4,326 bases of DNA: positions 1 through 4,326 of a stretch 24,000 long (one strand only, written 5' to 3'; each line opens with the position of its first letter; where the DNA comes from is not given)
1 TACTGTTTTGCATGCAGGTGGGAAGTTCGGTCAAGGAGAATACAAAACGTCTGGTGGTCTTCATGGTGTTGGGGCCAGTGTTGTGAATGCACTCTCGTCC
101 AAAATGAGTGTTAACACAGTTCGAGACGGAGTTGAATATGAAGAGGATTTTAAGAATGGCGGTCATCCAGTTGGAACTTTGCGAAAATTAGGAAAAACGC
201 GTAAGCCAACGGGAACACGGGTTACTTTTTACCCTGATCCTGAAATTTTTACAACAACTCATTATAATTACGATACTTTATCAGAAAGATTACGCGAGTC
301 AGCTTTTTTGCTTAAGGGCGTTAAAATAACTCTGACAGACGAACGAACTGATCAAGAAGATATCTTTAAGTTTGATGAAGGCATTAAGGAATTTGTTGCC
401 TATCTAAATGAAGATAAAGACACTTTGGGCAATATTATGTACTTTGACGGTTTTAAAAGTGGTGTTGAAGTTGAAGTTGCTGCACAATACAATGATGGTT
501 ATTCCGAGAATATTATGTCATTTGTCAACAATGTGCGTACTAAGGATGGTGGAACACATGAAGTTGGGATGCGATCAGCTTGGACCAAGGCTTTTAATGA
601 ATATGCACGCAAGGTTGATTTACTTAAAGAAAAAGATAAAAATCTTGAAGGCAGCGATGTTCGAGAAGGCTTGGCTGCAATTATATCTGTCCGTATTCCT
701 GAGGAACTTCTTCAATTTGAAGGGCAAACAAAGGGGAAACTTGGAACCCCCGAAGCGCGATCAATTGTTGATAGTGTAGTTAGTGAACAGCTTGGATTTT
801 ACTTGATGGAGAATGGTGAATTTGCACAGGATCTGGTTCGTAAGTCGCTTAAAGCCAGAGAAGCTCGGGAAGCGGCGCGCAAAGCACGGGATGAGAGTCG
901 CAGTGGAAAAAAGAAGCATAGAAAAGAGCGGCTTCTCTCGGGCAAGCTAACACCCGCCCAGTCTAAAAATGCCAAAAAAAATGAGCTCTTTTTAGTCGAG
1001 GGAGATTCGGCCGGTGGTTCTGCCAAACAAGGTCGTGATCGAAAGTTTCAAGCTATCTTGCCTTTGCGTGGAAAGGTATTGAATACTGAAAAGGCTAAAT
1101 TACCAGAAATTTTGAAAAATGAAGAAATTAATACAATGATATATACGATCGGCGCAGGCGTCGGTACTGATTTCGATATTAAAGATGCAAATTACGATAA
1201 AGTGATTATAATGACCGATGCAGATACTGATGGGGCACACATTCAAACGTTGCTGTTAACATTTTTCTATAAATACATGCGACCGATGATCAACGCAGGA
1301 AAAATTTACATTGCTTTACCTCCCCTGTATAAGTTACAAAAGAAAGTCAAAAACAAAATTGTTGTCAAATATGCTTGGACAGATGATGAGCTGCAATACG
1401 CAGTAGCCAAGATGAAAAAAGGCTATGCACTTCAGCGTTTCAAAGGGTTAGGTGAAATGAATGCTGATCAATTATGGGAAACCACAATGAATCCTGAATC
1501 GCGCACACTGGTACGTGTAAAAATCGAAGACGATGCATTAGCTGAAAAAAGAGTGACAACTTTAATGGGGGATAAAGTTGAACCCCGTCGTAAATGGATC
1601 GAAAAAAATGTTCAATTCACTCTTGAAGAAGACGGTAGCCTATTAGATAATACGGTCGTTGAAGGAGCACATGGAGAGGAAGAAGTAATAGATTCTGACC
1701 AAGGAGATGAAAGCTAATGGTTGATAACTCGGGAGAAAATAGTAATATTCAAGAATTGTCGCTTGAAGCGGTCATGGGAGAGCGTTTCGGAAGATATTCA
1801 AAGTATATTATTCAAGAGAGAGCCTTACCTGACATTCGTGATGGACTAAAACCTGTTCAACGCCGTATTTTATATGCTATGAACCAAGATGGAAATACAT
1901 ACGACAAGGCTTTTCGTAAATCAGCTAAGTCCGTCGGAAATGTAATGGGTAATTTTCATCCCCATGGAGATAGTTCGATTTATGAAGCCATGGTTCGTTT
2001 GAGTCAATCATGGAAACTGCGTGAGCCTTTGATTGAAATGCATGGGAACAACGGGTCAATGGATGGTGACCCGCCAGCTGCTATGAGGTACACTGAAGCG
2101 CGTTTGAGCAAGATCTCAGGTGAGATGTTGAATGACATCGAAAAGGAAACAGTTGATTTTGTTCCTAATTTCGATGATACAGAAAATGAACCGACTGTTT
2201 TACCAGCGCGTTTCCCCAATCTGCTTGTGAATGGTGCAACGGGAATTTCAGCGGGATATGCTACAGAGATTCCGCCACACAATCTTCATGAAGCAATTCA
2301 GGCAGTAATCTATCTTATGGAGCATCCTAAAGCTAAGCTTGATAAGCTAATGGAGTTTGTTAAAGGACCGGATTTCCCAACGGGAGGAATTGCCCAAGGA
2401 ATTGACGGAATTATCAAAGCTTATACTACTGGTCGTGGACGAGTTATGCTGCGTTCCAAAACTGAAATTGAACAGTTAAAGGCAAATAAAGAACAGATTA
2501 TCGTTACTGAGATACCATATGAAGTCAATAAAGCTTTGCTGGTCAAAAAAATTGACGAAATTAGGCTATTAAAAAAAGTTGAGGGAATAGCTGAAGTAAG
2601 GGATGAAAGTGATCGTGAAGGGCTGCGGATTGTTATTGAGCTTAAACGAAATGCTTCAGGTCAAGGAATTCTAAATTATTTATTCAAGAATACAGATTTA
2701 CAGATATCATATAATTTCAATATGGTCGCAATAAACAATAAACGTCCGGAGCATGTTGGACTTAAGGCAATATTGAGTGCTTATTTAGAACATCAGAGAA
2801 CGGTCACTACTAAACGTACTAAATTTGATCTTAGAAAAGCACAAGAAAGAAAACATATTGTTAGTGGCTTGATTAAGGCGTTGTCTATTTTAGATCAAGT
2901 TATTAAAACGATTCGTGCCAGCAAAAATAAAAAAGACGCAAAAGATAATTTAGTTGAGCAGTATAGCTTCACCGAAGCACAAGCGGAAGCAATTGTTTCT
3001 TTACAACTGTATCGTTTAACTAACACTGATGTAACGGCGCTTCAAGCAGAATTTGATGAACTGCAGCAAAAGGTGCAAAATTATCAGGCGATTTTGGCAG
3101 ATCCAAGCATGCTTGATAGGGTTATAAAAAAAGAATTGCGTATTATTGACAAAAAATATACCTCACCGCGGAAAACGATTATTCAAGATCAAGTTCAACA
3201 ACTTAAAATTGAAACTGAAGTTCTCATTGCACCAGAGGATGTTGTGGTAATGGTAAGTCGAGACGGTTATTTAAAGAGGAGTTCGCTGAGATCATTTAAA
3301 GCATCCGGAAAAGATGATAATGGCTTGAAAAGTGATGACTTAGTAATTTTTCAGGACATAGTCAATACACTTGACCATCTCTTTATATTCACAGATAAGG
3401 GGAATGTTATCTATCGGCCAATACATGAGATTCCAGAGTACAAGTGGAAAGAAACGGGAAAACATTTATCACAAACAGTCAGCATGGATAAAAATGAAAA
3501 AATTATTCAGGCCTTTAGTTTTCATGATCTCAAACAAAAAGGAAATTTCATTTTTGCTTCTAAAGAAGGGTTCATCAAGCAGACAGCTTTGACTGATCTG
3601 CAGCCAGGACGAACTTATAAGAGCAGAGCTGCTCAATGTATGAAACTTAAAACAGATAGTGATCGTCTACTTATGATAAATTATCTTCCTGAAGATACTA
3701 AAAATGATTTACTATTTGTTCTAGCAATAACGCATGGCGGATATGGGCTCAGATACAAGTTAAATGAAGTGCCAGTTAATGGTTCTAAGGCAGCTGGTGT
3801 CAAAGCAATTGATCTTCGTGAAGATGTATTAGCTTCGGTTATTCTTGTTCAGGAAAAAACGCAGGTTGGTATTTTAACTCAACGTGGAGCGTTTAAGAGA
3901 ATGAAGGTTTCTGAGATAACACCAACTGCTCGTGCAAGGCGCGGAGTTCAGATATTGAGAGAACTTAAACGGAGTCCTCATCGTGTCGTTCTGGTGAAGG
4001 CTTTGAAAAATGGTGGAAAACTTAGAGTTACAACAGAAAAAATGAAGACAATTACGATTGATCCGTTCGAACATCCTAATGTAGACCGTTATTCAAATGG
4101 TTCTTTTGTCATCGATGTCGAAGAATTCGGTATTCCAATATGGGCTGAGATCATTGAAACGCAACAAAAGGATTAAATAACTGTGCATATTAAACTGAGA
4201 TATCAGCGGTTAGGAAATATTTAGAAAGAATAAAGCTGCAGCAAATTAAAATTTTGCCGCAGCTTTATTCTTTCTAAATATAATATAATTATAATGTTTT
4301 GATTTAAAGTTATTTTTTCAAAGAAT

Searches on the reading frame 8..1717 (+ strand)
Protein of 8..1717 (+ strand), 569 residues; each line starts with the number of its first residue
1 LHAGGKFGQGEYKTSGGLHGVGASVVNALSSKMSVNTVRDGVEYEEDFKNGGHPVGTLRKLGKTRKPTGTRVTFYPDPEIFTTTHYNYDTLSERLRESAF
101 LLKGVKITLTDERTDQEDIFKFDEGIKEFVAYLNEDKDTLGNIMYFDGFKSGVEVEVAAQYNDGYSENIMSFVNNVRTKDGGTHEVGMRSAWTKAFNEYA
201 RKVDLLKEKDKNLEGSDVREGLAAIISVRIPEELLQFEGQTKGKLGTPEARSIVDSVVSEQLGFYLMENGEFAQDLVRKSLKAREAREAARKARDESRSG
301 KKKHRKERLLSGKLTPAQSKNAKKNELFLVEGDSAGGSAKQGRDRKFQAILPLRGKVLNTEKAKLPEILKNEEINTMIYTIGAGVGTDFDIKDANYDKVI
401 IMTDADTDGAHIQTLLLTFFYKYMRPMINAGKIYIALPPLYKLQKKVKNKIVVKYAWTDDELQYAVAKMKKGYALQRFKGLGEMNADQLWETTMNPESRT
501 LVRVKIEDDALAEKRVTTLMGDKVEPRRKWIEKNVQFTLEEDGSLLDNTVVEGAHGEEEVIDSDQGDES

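Call 9: search_protein_families(library=pfam, proteins=[window:8-1717:+], max_evalue=0.01)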
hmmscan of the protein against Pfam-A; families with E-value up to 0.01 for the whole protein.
window:8-1717:+ (569 aa): 4 families
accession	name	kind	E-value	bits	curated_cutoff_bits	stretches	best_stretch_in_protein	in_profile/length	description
PF00204.31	DNA_gyraseB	-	3.9e-58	196.2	27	1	125-295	1-172/173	DNA gyrase B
PF00986.26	DNA_gyraseB_C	-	3.8e-30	104.3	29.8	1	470-532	1-63/63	DNA gyrase B subunit, carboxyl terminus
PF01751.28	Toprim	-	3.9e-19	69.1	23.1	1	326-435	1-93/96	Toprim domain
PF02518.31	HATPase_c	-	0.0046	17.8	26.4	0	4-78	58-109/111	Histidine kinase-, DNA gyrase B-, and HSP90-like ATPase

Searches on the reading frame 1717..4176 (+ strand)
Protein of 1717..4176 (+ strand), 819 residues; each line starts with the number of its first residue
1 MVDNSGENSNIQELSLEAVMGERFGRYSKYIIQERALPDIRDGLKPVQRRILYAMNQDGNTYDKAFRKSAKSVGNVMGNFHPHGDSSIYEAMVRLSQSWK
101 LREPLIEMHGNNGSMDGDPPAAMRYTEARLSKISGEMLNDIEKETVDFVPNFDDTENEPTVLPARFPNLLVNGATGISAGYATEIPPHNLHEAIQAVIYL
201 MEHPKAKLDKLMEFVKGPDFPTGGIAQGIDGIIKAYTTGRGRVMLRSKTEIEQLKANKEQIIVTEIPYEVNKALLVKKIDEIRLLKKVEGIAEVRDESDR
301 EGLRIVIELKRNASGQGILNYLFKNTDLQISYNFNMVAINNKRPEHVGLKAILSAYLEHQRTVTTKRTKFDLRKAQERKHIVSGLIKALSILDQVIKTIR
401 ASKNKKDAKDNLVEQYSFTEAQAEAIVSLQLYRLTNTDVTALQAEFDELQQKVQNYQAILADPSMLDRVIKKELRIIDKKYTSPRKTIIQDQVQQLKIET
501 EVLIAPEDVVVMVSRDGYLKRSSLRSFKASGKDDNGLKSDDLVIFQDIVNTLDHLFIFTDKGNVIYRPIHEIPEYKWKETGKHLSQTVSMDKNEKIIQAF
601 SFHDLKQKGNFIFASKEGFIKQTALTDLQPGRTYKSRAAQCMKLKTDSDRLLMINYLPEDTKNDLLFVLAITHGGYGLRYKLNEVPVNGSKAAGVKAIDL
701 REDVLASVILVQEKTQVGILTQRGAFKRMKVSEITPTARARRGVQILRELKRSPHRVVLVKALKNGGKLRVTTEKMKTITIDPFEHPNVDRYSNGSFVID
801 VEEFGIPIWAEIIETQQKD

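Call 9: search_protein_families(library=pfam, proteins=[window:1717-4176:+], max_evalue=0.01)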
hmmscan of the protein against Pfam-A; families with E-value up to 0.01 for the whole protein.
window:1717-4176:+ (819 aa): 2 families
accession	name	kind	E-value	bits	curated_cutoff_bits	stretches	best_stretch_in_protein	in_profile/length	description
PF00521.26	DNA_topoisoIV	-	1.4e-158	528.7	31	1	35-474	1-431/432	DNA gyrase/topoisomerase IV, subunit A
PF03989.18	DNA_gyraseA_C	-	2e-29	101.2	27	2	668-703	3-38/48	DNA gyrase C-terminal domain, beta-propeller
